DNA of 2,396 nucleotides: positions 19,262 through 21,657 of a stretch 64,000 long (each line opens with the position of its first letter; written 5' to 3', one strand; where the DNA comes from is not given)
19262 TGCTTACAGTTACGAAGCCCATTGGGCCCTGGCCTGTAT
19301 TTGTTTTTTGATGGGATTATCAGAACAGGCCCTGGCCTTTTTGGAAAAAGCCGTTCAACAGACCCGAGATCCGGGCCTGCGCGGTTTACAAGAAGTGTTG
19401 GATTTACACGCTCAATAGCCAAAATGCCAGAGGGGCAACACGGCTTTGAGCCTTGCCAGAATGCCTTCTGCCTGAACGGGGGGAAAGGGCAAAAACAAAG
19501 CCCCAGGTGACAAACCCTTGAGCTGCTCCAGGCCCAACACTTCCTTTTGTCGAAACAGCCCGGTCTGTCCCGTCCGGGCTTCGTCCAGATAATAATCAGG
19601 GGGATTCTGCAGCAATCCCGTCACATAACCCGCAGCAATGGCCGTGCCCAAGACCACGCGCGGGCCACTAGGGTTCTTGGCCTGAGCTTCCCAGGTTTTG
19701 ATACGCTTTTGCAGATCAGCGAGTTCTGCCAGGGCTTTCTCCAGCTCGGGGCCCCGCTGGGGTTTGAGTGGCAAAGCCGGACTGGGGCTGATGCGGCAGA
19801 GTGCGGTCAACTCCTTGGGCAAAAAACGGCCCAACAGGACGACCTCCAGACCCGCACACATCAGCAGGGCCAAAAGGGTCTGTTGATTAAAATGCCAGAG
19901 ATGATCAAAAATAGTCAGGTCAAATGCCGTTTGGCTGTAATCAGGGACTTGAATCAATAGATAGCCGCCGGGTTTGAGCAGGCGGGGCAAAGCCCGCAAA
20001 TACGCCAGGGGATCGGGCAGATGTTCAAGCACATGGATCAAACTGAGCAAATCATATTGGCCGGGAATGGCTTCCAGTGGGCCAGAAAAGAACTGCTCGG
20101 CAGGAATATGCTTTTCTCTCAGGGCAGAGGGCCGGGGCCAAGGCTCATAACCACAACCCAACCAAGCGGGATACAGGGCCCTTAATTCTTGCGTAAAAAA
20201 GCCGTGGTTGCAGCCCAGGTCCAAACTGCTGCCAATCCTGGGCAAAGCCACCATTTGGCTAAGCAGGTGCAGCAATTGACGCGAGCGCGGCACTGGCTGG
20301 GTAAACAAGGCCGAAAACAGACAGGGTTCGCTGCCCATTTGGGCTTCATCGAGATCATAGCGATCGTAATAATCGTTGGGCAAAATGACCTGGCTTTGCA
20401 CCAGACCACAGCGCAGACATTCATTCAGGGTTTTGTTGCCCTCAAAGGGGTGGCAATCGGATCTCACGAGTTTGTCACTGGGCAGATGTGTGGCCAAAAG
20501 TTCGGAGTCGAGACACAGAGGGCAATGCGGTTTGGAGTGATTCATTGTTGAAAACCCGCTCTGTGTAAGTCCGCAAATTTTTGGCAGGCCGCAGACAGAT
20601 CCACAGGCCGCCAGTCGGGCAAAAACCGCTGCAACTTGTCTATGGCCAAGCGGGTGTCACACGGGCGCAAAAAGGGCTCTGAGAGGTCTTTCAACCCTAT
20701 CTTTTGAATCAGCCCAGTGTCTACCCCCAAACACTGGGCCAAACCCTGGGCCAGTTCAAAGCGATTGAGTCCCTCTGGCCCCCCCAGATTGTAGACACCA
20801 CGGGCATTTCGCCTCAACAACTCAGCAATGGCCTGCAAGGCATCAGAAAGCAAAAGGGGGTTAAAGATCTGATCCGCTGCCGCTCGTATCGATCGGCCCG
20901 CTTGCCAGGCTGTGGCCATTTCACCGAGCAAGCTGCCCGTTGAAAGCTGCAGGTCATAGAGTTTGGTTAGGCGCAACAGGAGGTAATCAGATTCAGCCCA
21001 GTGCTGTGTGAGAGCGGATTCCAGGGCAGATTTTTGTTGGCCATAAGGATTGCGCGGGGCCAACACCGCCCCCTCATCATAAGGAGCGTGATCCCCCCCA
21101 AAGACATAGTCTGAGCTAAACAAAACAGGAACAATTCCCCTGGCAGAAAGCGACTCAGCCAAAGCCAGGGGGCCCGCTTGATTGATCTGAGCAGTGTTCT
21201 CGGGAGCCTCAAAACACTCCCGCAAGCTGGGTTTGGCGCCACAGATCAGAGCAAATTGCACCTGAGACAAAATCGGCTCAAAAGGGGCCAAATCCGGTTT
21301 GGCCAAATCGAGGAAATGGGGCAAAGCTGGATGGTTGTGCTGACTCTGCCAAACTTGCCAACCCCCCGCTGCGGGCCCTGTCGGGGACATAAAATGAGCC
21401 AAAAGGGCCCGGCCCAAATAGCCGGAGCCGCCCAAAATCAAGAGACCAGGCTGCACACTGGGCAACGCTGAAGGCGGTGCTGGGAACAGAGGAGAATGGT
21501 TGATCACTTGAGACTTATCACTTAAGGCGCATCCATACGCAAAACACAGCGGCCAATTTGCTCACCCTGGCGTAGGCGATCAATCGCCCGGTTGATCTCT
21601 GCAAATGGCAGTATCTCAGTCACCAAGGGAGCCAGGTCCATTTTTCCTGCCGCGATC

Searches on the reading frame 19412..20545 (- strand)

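Call 8: search_protein_families(library=pfam, proteins=[window:19412-20545:-], max_evalue=0.001)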
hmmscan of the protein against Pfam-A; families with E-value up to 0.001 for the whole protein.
window:19412-20545:- (377 aa): 5 families
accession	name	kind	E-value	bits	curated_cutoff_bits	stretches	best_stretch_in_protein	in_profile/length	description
PF13489.12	Methyltransf_23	-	2.2e-21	76.7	27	1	88-236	6-162/164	Methyltransferase domain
PF08241.18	Methyltransf_11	-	1.6e-10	41.9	21.2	1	108-198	1-95/95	Methyltransferase domain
PF08242.18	Methyltransf_12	-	3.8e-10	40.8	30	1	108-196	1-98/98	Methyltransferase domain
PF13649.12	Methyltransf_25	-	1.3e-05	26.2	27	1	108-194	2-97/97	Methyltransferase domain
PF13847.12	Methyltransf_31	-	1.3e-05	25.4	27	1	157-202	63-113/145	Methyltransferase domain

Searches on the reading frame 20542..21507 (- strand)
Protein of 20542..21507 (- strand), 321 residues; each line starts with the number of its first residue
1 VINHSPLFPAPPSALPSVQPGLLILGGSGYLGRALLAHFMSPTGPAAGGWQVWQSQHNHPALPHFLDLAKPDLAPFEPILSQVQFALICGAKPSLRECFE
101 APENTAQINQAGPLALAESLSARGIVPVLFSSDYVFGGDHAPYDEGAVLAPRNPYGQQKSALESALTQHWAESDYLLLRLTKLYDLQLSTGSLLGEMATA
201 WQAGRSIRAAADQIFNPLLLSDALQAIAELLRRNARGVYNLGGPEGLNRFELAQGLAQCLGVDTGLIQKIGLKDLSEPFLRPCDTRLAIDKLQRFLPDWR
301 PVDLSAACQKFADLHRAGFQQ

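Call 8: search_protein_families(library=pfam, proteins=[window:20542-21507:-], max_evalue=0.001)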
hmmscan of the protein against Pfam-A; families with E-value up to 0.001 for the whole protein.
window:20542-21507:- (321 aa): 3 families
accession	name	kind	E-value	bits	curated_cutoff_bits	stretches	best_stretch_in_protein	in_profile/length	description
PF04321.23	RmlD_sub_bind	-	2.5e-26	92.9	27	1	22-300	3-275/287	RmlD substrate binding domain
PF01370.27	Epimerase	-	1.2e-17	64.5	20.9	1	23-233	2-227/240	NAD dependent epimerase/dehydratase family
PF16363.11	GDP_Man_Dehyd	-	5.4e-08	33.1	27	1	23-174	1-171/332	GDP-mannose 4,6 dehydratase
